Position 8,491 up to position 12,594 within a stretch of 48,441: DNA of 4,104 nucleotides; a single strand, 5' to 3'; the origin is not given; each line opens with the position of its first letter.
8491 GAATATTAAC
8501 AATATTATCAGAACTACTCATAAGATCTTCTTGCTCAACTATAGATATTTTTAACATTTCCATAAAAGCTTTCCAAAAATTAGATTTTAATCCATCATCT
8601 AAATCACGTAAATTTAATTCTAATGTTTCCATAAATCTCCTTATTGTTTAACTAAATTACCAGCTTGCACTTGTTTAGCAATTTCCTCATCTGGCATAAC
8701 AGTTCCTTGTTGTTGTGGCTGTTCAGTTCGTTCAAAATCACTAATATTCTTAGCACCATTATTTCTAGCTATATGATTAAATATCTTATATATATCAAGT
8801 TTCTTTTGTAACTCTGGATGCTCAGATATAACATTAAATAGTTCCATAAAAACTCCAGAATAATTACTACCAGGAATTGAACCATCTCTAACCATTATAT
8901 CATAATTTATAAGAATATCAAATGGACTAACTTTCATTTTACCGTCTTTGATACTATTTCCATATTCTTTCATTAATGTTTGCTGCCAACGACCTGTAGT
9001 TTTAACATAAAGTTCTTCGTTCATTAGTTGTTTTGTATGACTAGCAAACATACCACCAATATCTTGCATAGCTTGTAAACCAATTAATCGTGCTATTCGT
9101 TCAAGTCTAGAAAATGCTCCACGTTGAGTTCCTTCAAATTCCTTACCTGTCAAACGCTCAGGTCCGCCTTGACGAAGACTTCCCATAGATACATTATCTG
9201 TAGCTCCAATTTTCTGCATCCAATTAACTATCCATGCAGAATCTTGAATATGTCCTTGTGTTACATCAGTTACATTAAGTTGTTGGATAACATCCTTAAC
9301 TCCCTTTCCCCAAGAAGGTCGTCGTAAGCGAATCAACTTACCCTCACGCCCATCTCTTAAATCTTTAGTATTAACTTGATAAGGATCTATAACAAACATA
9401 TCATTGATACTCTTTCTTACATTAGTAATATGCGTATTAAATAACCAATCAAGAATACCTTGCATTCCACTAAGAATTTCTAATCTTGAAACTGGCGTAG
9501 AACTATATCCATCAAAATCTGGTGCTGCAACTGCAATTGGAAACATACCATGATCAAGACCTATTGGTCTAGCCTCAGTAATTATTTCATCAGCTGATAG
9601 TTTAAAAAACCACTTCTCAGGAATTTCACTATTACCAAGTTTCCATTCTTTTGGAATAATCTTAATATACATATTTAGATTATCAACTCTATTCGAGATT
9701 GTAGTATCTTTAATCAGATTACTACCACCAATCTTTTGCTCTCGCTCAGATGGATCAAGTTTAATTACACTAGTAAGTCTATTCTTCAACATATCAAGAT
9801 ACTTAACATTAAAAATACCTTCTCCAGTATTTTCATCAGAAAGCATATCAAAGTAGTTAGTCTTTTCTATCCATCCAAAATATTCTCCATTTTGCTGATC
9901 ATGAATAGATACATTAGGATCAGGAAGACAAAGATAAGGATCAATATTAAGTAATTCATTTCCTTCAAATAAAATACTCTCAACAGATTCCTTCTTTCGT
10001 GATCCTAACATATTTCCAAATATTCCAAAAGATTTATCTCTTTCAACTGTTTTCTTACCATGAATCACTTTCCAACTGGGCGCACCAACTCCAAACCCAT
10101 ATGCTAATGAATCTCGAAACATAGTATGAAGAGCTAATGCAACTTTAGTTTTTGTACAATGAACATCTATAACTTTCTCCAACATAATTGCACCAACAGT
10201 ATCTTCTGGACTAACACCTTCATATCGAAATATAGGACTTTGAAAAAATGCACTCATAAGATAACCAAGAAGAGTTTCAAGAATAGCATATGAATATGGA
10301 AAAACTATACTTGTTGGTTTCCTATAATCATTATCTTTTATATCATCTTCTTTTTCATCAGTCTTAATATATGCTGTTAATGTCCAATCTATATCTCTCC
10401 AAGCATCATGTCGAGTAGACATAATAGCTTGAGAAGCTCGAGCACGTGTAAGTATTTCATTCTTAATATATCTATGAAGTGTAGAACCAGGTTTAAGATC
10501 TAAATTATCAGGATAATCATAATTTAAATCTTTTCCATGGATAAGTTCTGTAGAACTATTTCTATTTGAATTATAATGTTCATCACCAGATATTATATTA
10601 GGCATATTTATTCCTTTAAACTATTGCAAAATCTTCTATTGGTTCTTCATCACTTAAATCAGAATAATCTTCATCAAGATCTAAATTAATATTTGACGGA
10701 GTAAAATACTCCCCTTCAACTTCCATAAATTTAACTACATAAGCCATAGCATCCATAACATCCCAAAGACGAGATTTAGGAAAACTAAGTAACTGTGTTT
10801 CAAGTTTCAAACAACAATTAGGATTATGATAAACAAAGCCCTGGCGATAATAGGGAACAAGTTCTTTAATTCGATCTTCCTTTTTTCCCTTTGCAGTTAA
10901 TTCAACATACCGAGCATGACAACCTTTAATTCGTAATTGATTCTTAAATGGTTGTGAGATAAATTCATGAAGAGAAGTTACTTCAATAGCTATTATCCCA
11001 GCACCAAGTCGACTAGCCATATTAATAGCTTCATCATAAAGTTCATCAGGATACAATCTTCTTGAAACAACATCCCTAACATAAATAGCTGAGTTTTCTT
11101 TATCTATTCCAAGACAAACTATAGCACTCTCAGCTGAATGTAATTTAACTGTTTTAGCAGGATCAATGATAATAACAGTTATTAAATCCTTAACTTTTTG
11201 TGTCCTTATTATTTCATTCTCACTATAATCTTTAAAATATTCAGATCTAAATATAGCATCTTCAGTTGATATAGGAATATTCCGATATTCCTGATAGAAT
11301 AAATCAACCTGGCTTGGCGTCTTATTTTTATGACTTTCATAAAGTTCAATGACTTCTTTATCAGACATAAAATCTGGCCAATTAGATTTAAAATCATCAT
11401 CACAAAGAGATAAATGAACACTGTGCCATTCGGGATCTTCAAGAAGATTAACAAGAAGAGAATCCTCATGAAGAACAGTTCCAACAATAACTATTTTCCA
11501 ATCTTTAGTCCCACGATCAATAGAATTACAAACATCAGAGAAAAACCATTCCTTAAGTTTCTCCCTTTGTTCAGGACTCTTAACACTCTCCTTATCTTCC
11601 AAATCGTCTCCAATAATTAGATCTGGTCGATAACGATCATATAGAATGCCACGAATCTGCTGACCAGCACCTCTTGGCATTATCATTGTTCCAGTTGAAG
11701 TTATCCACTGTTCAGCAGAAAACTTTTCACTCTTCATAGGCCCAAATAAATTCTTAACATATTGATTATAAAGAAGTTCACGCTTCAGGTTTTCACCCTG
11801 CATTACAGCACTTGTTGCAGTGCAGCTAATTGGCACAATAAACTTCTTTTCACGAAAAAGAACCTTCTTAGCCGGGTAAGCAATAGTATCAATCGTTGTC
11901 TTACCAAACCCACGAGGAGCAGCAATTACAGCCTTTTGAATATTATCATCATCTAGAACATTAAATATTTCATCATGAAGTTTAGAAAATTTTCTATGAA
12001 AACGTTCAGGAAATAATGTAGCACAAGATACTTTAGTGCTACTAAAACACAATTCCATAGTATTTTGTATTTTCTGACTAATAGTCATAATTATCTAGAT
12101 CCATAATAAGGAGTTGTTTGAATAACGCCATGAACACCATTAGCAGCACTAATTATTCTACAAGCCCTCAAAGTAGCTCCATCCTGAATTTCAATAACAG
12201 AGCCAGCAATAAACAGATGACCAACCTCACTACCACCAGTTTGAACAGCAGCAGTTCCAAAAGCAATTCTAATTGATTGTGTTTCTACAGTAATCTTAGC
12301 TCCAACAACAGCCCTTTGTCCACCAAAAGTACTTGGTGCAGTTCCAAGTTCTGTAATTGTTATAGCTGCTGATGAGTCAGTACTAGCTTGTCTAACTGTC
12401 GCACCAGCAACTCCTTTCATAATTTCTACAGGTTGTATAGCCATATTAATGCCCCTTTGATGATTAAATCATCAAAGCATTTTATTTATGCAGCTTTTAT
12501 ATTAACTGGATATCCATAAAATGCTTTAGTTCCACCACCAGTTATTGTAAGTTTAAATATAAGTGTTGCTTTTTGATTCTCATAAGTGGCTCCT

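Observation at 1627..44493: A perfectly conserved 21-bp palindrome in 22 copies punctuates both transcription arms of the phage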

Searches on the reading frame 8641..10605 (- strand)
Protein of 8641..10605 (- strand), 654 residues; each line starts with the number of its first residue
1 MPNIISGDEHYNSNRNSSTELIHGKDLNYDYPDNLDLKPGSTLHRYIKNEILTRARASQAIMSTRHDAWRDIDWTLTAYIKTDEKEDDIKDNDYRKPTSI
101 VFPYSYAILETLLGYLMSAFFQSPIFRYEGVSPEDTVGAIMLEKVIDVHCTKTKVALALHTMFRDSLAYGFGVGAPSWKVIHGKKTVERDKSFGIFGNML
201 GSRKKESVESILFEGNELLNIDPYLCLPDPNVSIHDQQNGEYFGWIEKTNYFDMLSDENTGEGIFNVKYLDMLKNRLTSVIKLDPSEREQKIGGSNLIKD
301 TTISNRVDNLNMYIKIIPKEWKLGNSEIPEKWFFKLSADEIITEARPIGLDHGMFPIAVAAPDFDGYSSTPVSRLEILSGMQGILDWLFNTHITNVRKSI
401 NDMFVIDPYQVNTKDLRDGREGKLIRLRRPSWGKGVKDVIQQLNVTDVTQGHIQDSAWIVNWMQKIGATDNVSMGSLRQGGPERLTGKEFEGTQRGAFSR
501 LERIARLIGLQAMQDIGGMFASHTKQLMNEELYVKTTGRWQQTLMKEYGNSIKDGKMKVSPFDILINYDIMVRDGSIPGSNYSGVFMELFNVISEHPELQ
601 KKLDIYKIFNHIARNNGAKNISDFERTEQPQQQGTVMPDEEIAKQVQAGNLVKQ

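Call 7: search_protein_families(library=phrogs, proteins=[window:8641-10605:-])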
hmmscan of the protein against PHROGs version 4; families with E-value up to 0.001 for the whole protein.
window:8641-10605:- (654 aa): 1 family
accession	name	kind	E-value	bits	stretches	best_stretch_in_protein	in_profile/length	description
phrog_332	-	connector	8.7e-11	41.9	2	67-180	26-148/560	head-tail adaptor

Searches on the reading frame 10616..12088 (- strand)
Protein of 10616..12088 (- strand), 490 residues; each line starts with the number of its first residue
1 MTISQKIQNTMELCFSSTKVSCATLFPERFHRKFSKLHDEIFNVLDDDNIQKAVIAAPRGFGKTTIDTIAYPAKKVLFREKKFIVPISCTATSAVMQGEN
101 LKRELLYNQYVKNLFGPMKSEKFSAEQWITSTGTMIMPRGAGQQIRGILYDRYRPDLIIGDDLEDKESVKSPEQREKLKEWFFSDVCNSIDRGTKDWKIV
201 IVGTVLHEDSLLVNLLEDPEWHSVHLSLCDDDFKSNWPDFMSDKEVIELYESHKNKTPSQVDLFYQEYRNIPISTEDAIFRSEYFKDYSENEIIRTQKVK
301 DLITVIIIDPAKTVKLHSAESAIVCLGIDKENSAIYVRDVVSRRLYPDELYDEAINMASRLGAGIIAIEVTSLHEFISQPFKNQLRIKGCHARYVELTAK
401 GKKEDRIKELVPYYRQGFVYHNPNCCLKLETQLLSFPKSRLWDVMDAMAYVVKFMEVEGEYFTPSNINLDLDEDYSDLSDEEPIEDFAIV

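Call 7: search_protein_families(library=phrogs, proteins=[window:10616-12088:-])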
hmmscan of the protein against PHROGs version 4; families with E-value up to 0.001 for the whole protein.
window:10616-12088:- (490 aa): 6 families
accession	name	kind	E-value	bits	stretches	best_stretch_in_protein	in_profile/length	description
phrog_38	-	head and packaging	7.2e-79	267.3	1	14-457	269-705/760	terminase large subunit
phrog_4758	-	head and packaging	1.3e-14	55.2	1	30-218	32-220/243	terminase large subunit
phrog_5573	-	head and packaging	2.8e-10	41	1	218-455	9-234/250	terminase large subunit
phrog_14112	-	unknown function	6.9e-10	39.8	1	36-186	88-243/247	-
phrog_20726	-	unknown function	5.5e-06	27.2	1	304-455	3-173/199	-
phrog_28155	-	head and packaging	4.5e-05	24.4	1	131-196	137-197/260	terminase large subunit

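Call 8: search_dna_similar(query=window:10616-12088:-, collection=phages, mode=protein, max_rows=15)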
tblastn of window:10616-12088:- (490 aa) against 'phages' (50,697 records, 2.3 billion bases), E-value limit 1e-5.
Records with a match: 359; places in all: 360; records where one place covers at least 80% of the query: 122.
Best place of each record, by identity: <60% 359.
By first word of the organism name: Ralstonia 93; Pseudomonas 86; Vibrio 42; Bacteriophage 21; Paenibacillus 13; Bacillus 12; Mycobacterium 7; Escherichia 6; Arthrobacter 6; Achromobacter 5; and 38 more.
By host as written in the record: - 65; Ralstonia solanacearum 65; Pseudomonas aeruginosa 41; Pseudomonas aeruginosa PA14 17; Paenibacillus larvae 11; Ralstonia solanacearum Race 3, Biovar 1 6; Achromobacter xylosoxidans I2BC 5; Alteromonas macleodii str. 'Balearic Sea AD45' 5; and 100 more.
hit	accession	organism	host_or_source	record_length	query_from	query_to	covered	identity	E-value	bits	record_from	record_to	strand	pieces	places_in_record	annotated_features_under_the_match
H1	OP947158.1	Desulfofustis phage LS06-2018-MD01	-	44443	7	466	94%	44.0%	7e-127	412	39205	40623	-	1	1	terminase large subunit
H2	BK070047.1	Bacteriophage sp.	Helicobacter apodemus MIT-03-7007 genome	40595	24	452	88%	28.6%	3e-26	118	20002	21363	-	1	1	hypothetical protein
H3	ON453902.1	Clostridium phage Villandry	Enterocloster clostridioformis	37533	52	461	84%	28.2%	2e-33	140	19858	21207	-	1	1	terminase large subunit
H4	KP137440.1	Mannheimia phage vB_MhM_3927AP2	Mannheimia haemolytica 3927A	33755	35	448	84%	27.4%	4e-29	127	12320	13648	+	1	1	terminase large subunit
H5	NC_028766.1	Mannheimia phage vB_MhM_3927AP2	Mannheimia haemolytica 3927A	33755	35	448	84%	27.4%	4e-29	127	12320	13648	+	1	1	terminase large subunit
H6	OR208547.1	Bacillus phage phi18-2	Bacillus subtilis 18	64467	40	452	84%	27.4%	2e-28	125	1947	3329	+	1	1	hypothetical protein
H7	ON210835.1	Bacillus phage 268TH002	Bacillus subtilis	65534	40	452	84%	27.4%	2e-28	125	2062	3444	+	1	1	4: terminase large subunit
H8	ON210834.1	Bacillus phage 268TH007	Bacillus subtilis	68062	40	452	84%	27.4%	2e-28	125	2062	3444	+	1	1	4: terminase large subunit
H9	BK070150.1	Bacteriophage sp.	Helicobacter sp. 12S02232-10 genome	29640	37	453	85%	27.2%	6e-22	105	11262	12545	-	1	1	hypothetical protein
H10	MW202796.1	Caudoviricetes sp.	Manatee Spring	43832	54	451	81%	28.4%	2e-31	134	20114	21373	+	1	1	terminase large subunit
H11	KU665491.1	Bacillus phage Mgbh1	Bacillus sp. MGK1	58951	23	450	87%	26.4%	1e-30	132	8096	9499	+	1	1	hypothetical protein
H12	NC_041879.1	Bacillus phage Mgbh1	Bacillus sp. MGK1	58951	23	450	87%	26.4%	1e-30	132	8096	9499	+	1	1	hypothetical protein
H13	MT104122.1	Sporosarcina phage Lietuvens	Sporosarcina aquimarina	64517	35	453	86%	26.4%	1e-31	135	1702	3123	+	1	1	terminase large subunit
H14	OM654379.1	Bacillus phage vB_BauS_KLEB27-1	Bacillus australimaris strain KR4M-27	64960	30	452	86%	26.0%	3e-29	128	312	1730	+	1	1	terminase large subunit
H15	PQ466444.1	Pseudomonas phage VAC1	Pseudomonas aeruginosa PA14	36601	24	437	84%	26.5%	2e-32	137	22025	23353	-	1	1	hypothetical protein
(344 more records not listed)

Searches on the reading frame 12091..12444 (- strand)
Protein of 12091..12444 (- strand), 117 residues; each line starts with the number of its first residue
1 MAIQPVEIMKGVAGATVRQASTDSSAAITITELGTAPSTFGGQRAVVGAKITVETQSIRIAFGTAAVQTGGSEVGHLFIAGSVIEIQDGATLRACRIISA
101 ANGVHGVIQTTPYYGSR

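Call 44: search_protein_families(library=pfam, proteins=[window:12091-12444:-], max_evalue=0.5)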
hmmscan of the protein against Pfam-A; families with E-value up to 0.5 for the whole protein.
window:12091-12444:- (117 aa): 0 families
